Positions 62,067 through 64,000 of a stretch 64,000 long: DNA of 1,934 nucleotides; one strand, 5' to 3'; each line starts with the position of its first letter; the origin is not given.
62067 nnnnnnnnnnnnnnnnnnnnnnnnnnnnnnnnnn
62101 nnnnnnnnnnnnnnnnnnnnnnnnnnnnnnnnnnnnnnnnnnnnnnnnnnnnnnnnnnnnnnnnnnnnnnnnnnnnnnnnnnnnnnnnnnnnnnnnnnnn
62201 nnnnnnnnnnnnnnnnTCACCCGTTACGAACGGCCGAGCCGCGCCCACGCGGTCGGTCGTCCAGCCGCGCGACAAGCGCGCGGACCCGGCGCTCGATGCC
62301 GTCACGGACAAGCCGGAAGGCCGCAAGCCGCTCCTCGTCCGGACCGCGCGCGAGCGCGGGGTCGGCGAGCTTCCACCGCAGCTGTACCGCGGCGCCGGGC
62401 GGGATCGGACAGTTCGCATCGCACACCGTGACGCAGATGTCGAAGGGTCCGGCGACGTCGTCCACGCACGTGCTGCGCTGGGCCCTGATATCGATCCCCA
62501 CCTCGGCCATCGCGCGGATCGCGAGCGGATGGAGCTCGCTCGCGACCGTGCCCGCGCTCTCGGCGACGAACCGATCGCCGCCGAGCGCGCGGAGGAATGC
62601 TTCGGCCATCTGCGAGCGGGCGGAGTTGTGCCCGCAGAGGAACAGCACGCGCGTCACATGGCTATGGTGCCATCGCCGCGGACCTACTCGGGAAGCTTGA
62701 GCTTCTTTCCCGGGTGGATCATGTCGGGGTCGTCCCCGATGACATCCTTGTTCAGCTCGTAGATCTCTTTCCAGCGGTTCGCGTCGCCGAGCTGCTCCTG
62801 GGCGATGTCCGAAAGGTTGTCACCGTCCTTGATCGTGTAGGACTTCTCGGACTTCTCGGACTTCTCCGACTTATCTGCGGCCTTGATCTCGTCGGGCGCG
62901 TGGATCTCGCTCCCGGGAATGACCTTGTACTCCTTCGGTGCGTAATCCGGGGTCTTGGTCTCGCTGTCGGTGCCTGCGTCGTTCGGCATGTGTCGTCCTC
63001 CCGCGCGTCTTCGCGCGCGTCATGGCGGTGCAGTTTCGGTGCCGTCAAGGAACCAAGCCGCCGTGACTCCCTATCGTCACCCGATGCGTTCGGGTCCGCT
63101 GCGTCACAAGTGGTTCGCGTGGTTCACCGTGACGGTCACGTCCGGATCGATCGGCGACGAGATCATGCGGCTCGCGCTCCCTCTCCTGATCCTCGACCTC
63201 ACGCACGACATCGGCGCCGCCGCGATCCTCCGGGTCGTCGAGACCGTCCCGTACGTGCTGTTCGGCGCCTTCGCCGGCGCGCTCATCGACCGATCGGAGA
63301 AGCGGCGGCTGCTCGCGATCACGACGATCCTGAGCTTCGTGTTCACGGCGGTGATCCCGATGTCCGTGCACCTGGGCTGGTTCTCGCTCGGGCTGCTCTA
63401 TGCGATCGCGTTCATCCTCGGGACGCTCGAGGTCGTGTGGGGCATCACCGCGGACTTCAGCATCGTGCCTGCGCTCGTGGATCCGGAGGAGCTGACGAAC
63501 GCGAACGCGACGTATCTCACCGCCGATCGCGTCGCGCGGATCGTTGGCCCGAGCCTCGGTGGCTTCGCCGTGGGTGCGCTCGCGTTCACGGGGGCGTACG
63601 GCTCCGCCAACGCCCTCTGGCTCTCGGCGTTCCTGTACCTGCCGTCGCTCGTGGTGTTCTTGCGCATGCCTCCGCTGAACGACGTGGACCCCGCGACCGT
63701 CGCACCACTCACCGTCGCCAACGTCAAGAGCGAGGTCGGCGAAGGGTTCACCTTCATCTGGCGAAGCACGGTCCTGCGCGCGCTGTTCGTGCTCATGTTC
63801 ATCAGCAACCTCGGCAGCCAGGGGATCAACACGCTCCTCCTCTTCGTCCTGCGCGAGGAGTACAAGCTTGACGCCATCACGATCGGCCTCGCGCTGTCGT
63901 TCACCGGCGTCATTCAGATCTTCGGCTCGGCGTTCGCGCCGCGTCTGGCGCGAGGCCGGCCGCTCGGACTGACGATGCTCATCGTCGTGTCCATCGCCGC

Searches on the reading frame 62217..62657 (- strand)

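Call 13: search_protein_families(library=pfam, proteins=[window:62217-62657:-])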
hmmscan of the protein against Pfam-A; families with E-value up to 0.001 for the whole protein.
window:62217-62657:- (146 aa): 1 family
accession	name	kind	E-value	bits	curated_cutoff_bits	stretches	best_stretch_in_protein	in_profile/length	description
PF01451.26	LMWPc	-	7.7e-13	49.3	23.2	1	4-128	1-143/144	Low molecular weight phosphotyrosine protein phosphatase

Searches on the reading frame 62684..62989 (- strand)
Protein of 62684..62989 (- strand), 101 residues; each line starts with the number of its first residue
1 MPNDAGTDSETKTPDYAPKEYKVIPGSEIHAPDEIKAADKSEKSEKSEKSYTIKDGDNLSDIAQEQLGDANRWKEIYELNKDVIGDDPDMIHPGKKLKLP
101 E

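Call 13: search_protein_families(library=pfam, proteins=[window:62684-62989:-])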
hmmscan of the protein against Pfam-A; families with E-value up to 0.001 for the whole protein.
window:62684-62989:- (101 aa): 1 family
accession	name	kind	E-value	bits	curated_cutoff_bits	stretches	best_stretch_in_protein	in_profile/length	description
PF01476.26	LysM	-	2.1e-07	31.2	20.9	1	51-100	1-43/43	LysM domain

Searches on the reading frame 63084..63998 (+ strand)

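Call 13: search_protein_families(library=pfam, proteins=[window:63084-63998:+])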
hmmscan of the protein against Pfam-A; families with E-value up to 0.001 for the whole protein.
window:63084-63998:+ (305 aa): 4 families
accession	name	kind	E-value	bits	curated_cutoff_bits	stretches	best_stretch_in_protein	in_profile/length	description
PF05977.19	MFS_3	-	7.3e-19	68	27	1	4-289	5-278/524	Transmembrane secretion effector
PF07690.21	MFS_1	-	2.1e-16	60.3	33.4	1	24-301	11-278/347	Major Facilitator Superfamily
PF06963.18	FPN1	-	2.9e-05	23.3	24.6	1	16-169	9-178/430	Ferroportin1 (FPN1)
PF11700.14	ATG22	-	0.00065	19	24.1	0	237-293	104-160/482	Vacuole effluxer Atg22 like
